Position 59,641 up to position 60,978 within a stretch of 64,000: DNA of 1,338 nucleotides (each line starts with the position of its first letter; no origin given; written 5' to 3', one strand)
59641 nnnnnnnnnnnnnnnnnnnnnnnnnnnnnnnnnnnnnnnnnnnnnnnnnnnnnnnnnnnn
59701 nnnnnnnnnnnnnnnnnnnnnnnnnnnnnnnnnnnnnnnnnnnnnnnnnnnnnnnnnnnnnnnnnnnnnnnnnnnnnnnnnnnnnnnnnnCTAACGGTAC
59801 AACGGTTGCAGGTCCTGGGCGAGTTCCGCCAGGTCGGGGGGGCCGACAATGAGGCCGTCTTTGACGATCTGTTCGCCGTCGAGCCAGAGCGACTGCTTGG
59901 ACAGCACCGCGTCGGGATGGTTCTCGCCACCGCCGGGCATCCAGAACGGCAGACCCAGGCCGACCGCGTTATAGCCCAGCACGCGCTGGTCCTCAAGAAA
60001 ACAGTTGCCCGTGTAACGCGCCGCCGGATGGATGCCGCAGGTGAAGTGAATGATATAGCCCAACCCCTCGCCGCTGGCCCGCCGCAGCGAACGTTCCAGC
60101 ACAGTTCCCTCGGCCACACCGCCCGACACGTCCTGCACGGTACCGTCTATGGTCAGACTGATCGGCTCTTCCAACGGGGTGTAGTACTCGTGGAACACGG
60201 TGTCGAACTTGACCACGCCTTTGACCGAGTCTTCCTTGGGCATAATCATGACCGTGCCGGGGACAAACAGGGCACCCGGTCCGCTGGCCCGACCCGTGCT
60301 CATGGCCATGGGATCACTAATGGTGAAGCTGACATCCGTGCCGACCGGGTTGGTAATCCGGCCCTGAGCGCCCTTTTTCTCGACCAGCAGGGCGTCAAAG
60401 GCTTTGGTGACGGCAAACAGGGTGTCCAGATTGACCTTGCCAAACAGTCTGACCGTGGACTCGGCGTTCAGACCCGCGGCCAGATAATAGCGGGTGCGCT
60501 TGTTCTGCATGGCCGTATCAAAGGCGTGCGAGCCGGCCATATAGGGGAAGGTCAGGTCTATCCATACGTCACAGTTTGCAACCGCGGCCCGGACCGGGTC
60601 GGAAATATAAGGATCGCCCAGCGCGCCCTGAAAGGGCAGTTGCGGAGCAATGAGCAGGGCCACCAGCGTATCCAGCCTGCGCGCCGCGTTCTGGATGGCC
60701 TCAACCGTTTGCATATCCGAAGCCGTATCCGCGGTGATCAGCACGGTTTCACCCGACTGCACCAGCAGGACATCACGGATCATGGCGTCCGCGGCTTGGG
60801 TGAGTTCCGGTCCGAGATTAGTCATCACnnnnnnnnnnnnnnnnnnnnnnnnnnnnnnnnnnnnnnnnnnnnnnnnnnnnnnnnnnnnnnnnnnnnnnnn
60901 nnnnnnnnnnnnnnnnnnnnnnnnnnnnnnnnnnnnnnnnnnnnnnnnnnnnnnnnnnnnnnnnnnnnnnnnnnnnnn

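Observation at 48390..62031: Recurrent Rieske oxygenase + NicX-like module: candidate undescribed N-heterocycle ring-opening pathways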

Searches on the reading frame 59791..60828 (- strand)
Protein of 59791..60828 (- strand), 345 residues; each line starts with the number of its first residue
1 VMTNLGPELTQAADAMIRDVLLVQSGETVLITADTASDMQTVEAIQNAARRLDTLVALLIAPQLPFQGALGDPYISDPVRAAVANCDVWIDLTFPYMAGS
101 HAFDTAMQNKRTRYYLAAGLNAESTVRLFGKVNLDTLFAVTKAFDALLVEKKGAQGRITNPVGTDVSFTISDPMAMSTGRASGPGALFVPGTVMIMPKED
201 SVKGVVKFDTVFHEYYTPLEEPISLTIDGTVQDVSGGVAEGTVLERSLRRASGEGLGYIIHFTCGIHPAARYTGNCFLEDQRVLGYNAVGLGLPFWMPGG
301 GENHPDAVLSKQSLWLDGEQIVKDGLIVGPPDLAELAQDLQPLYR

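Call 3: search_protein_families(library=pfam, proteins=[window:59791-60828:-], max_evalue=0.01)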
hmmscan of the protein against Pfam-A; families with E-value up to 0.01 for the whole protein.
window:59791-60828:- (345 aa): 0 families

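Call 6: search_solved_structures(query=window:59791-60828:-, max_evalue=1, show_alignments=2)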
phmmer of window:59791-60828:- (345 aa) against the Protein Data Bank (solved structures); distinct sequences matched with E-value up to 1: 1.
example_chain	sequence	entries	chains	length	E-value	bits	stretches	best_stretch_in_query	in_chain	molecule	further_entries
28nt_G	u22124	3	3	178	0.6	12.5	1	148-206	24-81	Large ribosomal subunit protein uL6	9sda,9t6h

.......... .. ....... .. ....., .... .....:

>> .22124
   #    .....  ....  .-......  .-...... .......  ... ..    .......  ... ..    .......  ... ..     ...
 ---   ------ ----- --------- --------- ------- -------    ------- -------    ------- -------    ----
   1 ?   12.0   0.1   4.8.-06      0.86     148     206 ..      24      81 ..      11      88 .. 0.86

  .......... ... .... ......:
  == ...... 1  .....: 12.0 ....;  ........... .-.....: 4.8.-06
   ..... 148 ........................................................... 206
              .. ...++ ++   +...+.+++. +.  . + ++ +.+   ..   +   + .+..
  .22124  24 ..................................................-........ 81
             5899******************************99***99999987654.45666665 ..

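Call 8: search_protein_families(library=ncbifam, proteins=[window:59791-60828:-], max_evalue=0.01)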
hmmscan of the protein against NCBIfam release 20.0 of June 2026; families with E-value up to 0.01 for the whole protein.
window:59791-60828:- (345 aa): 0 families

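Call 18: find_related_loci(query=window:59791-60828:-, collection=genome_contigs, flank=8000)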
Query window:59791-60828:- (345 aa) in genome_contigs; peptide patterns used: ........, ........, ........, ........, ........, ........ (x = any residue, [..] = any of these).
64 stretches matched a pattern; 22 encode a relative of the query (tblastn E <= 1e-3); 22 distinct loci.
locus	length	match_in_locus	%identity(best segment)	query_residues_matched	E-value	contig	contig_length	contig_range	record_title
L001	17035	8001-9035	96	1-345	0e+0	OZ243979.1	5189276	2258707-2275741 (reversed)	MAG: uncultured Candidatus Binatia bacterium isolate 1ea5a42d-c5b0-4d9d-a207-f079449ea76f genome assembly, chromosome: 1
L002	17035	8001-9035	96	1-345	0e+0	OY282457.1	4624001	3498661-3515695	MAG: uncultured Candidatus Binatia bacterium genome assembly, chromosome: 1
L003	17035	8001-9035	96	1-345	0e+0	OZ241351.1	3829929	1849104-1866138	MAG: uncultured Candidatus Binatia bacterium isolate 5f0d318e-1668-4b86-9731-a3c73843edec genome assembly, chromosome: 1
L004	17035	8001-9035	96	1-345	0e+0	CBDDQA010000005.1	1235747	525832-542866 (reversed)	MAG: uncultured Candidatus Binatia bacterium isolate 6ae7d3f7-6f3a-412e-99ff-c928d72fc6b4 genome assembly, contig: conti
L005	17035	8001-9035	95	1-345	0e+0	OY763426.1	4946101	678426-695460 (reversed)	MAG: Candidatus Binatia bacterium isolate bff738c7-9683-4f94-b287-c2cb1e0b670a genome assembly, chromosome: 1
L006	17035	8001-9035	95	1-345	0e+0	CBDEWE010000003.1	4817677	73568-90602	MAG: uncultured Candidatus Binatia bacterium isolate a8241130-b51f-4fa7-9d5c-c617c4ae5504 genome assembly, contig: conti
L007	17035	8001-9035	95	1-345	0e+0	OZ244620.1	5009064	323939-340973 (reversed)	MAG: uncultured Candidatus Binatia bacterium isolate a6e05b1d-2203-4d92-b789-b8e4a46226c9 genome assembly, chromosome: 1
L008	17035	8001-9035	95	1-345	0e+0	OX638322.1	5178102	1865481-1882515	MAG: Candidatus Binatia bacterium isolate fc306077-a6e0-4751-8727-9b45b52cfb09 genome assembly, chromosome: 1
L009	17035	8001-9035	94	1-345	0e+0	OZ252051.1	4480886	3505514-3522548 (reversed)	MAG: uncultured Candidatus Binatia bacterium isolate b4184f84-54dd-4777-b1f7-7d436cdf621f genome assembly, chromosome: 1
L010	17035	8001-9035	95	1-345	0e+0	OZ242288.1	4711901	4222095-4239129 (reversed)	MAG: uncultured Candidatus Binatia bacterium isolate 92a940bf-e797-4da1-8ec4-eab1d584ba41 genome assembly, chromosome: 1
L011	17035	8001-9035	95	1-345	0e+0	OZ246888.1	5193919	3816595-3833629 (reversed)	MAG: Candidatus Binatia bacterium isolate 6b508bb3-31ce-4f4f-8d88-ad7b0e8f6706 genome assembly, chromosome: 1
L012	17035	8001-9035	94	1-345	0e+0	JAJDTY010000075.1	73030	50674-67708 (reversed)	MAG: Candidatus Binatia bacterium isolate jk18x1bzbins.55 k141_1053463, whole genome shotgun sequence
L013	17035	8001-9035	94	1-345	0e+0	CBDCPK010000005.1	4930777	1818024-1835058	MAG: uncultured Candidatus Binatia bacterium isolate e85f1b99-d511-4c74-aca6-82eb56c94599 genome assembly, contig: chrom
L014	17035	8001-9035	94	1-345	0e+0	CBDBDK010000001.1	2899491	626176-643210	MAG: uncultured Candidatus Binatia bacterium isolate 2c216906-a703-41c5-82d5-ef5894461506 genome assembly, contig: conti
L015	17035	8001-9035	94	1-345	0e+0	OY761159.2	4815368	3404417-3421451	MAG: Candidatus Binatia bacterium isolate a3054953-5fa8-48fb-90a5-e173aac96f7a genome assembly, chromosome: 1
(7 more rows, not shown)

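Call 19: find_homologous_proteins(query=window:59791-60828:-, max_evalue=0.00001)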
Query window:59791-60828:- (345 aa): 544 proteins with E <= 0.00001 among 8000 candidates; the best 120 are listed.
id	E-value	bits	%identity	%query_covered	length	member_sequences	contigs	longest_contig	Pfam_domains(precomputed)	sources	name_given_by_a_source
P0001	3.9e-216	735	94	100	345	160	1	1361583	PF26233.1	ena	-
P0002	7.4e-182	622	80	100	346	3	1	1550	PF26233.1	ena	-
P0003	3.1e-159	548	70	99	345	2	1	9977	PF26233.1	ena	-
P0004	5.0e-159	547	69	99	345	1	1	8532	PF26233.1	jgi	jgi:2,5-dihydroxypyridine 5,6-dioxygenase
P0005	1.7e-147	509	65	99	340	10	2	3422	PF26233.1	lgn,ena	-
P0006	1.8e-135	470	61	99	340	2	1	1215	PF26233.1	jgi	jgi:2,5-dihydroxypyridine 5,6-dioxygenase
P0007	6.1e-132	458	96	61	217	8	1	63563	PF26233.1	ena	-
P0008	1.9e-131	456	60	99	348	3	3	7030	PF26233.1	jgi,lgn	jgi:2,5-dihydroxypyridine 5,6-dioxygenase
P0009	6.3e-129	448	59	99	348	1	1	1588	PF26233.1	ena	-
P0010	1.3e-125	437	55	99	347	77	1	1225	PF26233.1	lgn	-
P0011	3.2e-125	436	56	99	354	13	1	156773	PF26233.1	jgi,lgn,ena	jgi:2,5-dihydroxypyridine 5,6-dioxygenase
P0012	1.4e-124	434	55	100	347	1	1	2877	PF26233.1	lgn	-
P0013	1.5e-124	434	55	99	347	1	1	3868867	PF26233.1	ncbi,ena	-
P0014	1.5e-124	434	56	99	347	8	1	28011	PF26233.1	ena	-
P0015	3.2e-124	433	55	99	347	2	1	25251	PF26233.1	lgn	-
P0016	6.7e-124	432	56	99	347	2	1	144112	PF26233.1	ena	-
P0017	7.5e-124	431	54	100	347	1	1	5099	PF26233.1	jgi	jgi:leucyl aminopeptidase (aminopeptidase T)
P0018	1.5e-123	430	57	100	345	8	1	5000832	PF26233.1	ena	-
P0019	1.6e-123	430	54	99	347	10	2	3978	PF26233.1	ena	-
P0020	1.7e-123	430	54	99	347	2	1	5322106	PF26233.1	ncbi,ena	-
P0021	2.0e-123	430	56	99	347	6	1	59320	PF26233.1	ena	-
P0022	2.4e-123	430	55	99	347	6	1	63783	PF26233.1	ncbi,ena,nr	ncbi:MAG: hypothetical protein OXP07_03915 [Defluviicoccus sp.]|nr:hypothetical protein [Defluviicoc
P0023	2.7e-123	430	55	99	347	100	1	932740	PF26233.1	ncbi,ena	-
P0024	3.0e-123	429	55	99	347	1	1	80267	PF26233.1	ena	-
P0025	4.0e-123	429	54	99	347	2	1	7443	PF26233.1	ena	-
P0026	4.4e-123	429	54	99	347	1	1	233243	PF26233.1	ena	-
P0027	6.0e-123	428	54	99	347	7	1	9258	PF26233.1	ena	-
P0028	8.4e-123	428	55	100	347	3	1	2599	PF26233.1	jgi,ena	-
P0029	3.9e-122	426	57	100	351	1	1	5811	PF26233.1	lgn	-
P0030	8.2e-122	425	54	100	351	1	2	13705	PF26233.1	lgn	-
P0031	1.2e-121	424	54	99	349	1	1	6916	PF26233.1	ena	-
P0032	2.0e-121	423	53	99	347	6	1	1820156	PF26233.1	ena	-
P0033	2.2e-121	423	54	100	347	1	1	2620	PF26233.1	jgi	jgi:leucyl aminopeptidase (aminopeptidase T)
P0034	2.6e-121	423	55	99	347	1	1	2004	PF26233.1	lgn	-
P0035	4.7e-121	422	56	98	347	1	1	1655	PF26233.1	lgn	-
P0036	7.7e-121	422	53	99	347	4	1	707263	PF26233.1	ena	-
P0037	1.2e-120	421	54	99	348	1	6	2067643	PF26233.1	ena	-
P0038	1.4e-120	421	53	99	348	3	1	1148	PF26233.1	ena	-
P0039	2.5e-120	420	54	100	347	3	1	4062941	PF26233.1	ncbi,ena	-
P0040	2.8e-120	420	54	99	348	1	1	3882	PF26233.1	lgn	-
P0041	3.0e-120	420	52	99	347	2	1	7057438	PF26233.1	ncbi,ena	-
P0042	3.3e-120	419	54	99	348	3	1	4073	PF26233.1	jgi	jgi:2,5-dihydroxypyridine 5,6-dioxygenase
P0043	7.7e-120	418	57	97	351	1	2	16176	PF26233.1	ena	-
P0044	1.0e-119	418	54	97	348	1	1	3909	PF26233.1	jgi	jgi:leucyl aminopeptidase (aminopeptidase T)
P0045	1.2e-119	418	53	99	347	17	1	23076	PF26233.1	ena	-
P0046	3.1e-119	416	53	100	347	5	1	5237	PF26233.1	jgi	-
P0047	3.4e-119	416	54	98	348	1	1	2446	PF26233.1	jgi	jgi:2,5-dihydroxypyridine 5,6-dioxygenase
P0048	4.5e-119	416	54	99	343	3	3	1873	PF26233.1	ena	-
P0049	4.5e-119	416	55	99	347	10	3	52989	PF26233.1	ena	-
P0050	5.6e-119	415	55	99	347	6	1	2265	PF26233.1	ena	-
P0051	5.7e-119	415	55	99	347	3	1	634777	PF26233.1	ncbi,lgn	-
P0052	9.0e-119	415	53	99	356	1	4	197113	PF26233.1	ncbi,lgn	ncbi:MAG: hypothetical protein AB7V27_05820 [Candidatus Binatia bacterium]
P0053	1.1e-118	414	54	100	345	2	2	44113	PF26233.1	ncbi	ncbi:MAG: hypothetical protein AB7V27_16420 [Candidatus Binatia bacterium]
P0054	1.9e-118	414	53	100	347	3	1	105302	PF26233.1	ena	-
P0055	2.0e-118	414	55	99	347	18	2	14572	PF26233.1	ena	-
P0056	2.1e-118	414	54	99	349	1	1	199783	PF26233.1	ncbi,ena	-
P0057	3.2e-118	413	53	99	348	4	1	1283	PF26233.1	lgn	-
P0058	8.3e-118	412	53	99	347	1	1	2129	PF26233.1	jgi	jgi:2,5-dihydroxypyridine 5,6-dioxygenase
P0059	8.9e-118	411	55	99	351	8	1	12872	PF26233.1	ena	-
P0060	1.5e-117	411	54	98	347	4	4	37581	PF26233.1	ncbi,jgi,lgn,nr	ncbi:MAG TPA: hypothetical protein VN812_09270 [Candidatus Acidoferrales bacterium]|nr:hypothetical 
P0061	1.7e-117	411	52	100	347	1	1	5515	PF26233.1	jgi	jgi:leucyl aminopeptidase (aminopeptidase T)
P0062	1.7e-117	411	53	99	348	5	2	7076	PF26233.1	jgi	jgi:2,5-dihydroxypyridine 5,6-dioxygenase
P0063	1.8e-117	410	52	99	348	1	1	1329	PF26233.1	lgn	-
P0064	3.6e-117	409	52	99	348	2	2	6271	PF26233.1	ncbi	-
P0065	3.8e-117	409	54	98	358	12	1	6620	PF26233.1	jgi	jgi:leucyl aminopeptidase (aminopeptidase T)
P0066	4.4e-117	409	53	99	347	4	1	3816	PF26233.1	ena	-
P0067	5.9e-117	409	53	100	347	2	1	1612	PF26233.1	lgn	-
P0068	6.4e-117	409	54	96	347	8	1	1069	PF26233.1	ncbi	-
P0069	1.2e-116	408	53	99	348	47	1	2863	PF26233.1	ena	-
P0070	1.2e-116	408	52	99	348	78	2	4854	PF26233.1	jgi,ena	jgi:leucyl aminopeptidase (aminopeptidase T)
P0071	2.5e-116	407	54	99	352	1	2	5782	PF26233.1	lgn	-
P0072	2.7e-116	407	55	93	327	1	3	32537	PF26233.1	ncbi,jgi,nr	ncbi:MAG: 2,5-dihydroxypyridine 5,6-dioxygenase [Rhodospirillaceae bacterium]|jgi:2,5-dihydroxypyrid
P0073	6.6e-116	405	54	99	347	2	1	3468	PF26233.1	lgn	-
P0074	9.9e-116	405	55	99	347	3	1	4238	PF26233.1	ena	-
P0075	1.1e-115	405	54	98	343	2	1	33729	PF26233.1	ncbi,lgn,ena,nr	ncbi:MAG TPA: hypothetical protein VJR58_10995 [Vineibacter sp.]|nr:hypothetical protein [Vineibacte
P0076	1.1e-115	405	53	99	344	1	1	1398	PF26233.1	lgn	-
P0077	1.4e-115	404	54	99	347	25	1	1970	PF26233.1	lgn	-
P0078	1.8e-115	404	50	99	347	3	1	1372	PF26233.1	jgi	jgi:2,5-dihydroxypyridine 5,6-dioxygenase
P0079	2.3e-115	404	54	99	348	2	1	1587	PF26233.1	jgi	jgi:leucyl aminopeptidase (aminopeptidase T)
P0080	2.9e-115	403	51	99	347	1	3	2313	PF26233.1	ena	-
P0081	9.2e-115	402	51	99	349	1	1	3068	PF26233.1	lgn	-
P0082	1.6e-114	401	53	99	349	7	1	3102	PF26233.1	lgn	-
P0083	1.6e-114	401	51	99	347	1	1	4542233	PF26233.1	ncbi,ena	-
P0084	2.3e-114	400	53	99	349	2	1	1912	PF26233.1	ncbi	-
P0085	3.8e-114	400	51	99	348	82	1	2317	PF26233.1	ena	-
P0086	5.9e-114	399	54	99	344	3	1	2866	PF26233.1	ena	-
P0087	8.5e-114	398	52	99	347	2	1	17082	PF26233.1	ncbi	-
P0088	1.2e-113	398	53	99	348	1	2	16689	PF26233.1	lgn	-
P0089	1.4e-113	398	53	99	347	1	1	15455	PF26233.1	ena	-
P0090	2.0e-113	397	53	99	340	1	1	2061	PF26233.1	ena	-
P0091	2.1e-113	397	53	100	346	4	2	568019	PF26233.1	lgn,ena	-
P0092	2.4e-113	397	52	100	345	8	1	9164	PF26233.1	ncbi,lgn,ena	-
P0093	2.4e-113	397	53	100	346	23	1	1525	PF26233.1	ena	-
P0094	2.8e-113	397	52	98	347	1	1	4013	PF26233.1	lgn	-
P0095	3.7e-113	396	52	99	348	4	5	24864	PF26233.1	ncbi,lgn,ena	-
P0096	3.9e-113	396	51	99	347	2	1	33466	PF26233.1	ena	-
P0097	5.7e-113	396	53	100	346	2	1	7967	PF26233.1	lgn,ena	-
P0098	6.4e-113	396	52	100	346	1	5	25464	PF26233.1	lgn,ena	-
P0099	1.1e-112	395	51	99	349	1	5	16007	PF26233.1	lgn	-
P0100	1.8e-112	394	52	98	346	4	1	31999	PF26233.1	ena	-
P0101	1.9e-112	394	50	98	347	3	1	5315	PF26233.1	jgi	jgi:2,5-dihydroxypyridine 5,6-dioxygenase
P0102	2.2e-112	394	54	99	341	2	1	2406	PF26233.1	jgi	jgi:hypothetical protein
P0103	2.6e-112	394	53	95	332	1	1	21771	PF26233.1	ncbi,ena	-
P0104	3.5e-112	393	51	98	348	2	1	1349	PF26233.1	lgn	-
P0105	4.1e-112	393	53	100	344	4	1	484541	PF26233.1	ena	-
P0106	4.7e-112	393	53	98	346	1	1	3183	PF26233.1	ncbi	-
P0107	5.1e-112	393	50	96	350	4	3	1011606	PF26233.1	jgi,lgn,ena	jgi:2,5-dihydroxypyridine 5,6-dioxygenase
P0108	7.0e-112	392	54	99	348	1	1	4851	PF26233.1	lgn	-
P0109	9.5e-112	392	52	99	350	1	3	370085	PF26233.1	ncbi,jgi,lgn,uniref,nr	ncbi:hypothetical protein HBA55_23105 [Pseudomaricurvus alkylphenolicus]|jgi:leucyl aminopeptidase (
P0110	1.4e-111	391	53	98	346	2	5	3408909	PF26233.1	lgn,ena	-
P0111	1.5e-111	391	53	98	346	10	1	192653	PF26233.1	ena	-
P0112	2.1e-111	391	52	99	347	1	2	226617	PF26233.1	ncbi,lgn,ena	ncbi:MAG: hypothetical protein U1F33_10065 [Alphaproteobacteria bacterium]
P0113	2.4e-111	390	52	99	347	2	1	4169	PF26233.1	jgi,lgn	jgi:leucyl aminopeptidase (aminopeptidase T)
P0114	6.5e-111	389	52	97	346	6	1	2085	PF26233.1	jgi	jgi:leucyl aminopeptidase (aminopeptidase T)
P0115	7.2e-111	389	53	97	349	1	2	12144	PF26233.1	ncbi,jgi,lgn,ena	-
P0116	7.8e-111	389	52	98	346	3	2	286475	PF26233.1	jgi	-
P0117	7.8e-111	389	50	99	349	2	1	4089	PF26233.1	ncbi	-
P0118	8.4e-111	389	53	97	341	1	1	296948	PF26233.1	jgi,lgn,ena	-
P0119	1.1e-110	388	53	97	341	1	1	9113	PF26233.1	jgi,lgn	jgi:hypothetical protein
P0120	1.1e-110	388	52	99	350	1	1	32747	PF26233.1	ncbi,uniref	ncbi:hypothetical protein [Roseomonas chloroacetimidivorans]|uniref:hypothetical protein n=1 Tax=Ros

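Call 20: find_encoding_contigs(protein=P0109, flank=8000, max_places=2)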
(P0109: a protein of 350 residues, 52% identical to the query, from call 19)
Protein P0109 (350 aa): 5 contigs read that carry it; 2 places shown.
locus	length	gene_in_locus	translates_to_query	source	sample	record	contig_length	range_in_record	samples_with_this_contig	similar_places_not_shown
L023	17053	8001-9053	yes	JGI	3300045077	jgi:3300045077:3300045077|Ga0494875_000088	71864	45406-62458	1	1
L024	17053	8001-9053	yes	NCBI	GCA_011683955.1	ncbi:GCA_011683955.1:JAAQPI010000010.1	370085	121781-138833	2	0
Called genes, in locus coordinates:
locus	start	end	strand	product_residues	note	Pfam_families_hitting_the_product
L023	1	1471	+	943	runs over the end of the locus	PF07715:Plug, PF00593:TonB_dep_Rec_b-barrel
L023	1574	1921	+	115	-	-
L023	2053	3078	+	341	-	PF00724:Oxidored_FMN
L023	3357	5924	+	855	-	PF07715:Plug, PF00593:TonB_dep_Rec_b-barrel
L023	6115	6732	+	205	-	PF17645:Amdase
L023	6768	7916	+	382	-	PF00355:Rieske, PF00848:Ring_hydroxyl_A, PF19112:VanA_C (faint)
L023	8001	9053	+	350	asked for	PF26233:NicX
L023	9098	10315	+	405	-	PF00890:FAD_binding_2 (faint), PF01266:DAO (faint), PF03486:HI0933_like (faint), PF07992:Pyr_redox_2, PF13450:NAD_binding_8 (faint), PF13738:Pyr_redox_3, PF00070:Pyr_redox, PF14759:Reductase_C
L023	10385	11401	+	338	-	PF00561:Abhydrolase_1, PF12697:Abhydrolase_6 (weak)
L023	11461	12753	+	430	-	PF01425:Amidase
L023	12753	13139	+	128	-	PF00355:Rieske, PF13806:Rieske_2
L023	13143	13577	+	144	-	PF00903:Glyoxalase, PF22677:Ble-like_N (weak), PF13669:Glyoxalase_4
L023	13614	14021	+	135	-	PF01042:Ribonuc_L-PSP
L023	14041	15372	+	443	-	PF03951:Gln-synt_N (weak), PF00120:Gln-synt_C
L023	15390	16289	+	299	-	PF13230:GATase_4 (weak), PF13522:GATase_6, PF13537:GATase_7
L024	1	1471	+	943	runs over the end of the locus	PF07715:Plug, PF00593:TonB_dep_Rec_b-barrel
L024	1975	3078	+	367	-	PF00724:Oxidored_FMN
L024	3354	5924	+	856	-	PF07715:Plug, PF00593:TonB_dep_Rec_b-barrel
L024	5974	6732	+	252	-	PF01177:Asp_Glu_race (faint), PF17645:Amdase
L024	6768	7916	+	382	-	PF00355:Rieske, PF00848:Ring_hydroxyl_A, PF19112:VanA_C (faint)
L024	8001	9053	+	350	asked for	PF26233:NicX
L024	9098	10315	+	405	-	PF00890:FAD_binding_2 (faint), PF01266:DAO (faint), PF03486:HI0933_like (faint), PF07992:Pyr_redox_2, PF13450:NAD_binding_8 (faint), PF13738:Pyr_redox_3, PF00070:Pyr_redox, PF14759:Reductase_C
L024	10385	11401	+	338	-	PF00561:Abhydrolase_1, PF12697:Abhydrolase_6 (weak)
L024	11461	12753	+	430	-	PF01425:Amidase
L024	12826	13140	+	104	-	PF00355:Rieske, PF13806:Rieske_2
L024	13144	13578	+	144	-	PF00903:Glyoxalase, PF22677:Ble-like_N (weak), PF13669:Glyoxalase_4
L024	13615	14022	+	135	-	PF01042:Ribonuc_L-PSP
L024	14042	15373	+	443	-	PF03951:Gln-synt_N (weak), PF00120:Gln-synt_C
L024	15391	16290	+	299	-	PF13230:GATase_4 (weak), PF13522:GATase_6, PF13537:GATase_7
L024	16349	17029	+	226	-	PF01493:GXGXG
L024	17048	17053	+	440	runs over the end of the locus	PF01645:Glu_synthase, PF01070:FMN_dh, PF00478:IMPDH, PF03060:NMO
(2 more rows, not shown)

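Call 21: find_encoding_contigs(protein=P0041, flank=8000, max_places=2)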
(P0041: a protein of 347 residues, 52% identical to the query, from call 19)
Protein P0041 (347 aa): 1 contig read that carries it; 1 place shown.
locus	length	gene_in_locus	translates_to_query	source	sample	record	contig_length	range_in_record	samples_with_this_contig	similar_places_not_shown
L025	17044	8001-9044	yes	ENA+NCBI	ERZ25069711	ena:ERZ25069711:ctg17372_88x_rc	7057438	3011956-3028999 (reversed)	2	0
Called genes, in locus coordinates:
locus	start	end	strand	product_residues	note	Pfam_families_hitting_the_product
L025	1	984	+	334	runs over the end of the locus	PF08240:ADH_N, PF00107:ADH_zinc_N, PF13602:ADH_zinc_N_2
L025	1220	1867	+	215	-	PF07040:DUF1326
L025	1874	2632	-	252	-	PF09948:PpoB2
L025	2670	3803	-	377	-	PF00355:Rieske, PF00848:Ring_hydroxyl_A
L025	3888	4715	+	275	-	PF13683:rve_3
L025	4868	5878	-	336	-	PF00561:Abhydrolase_1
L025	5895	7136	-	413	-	PF01425:Amidase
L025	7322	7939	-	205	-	PF01381:HTH_3, PF02311:AraC_binding (faint), PF07883:Cupin_2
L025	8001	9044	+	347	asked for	PF26233:NicX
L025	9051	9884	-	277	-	PF04909:Amidohydro_2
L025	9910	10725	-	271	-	PF00106:adh_short, PF08659:KR, PF13561:adh_short_C2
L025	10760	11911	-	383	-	PF01494:FAD_binding_3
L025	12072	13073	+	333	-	PF03480:DctP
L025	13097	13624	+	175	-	PF04290:DctQ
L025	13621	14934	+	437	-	PF06808:DctM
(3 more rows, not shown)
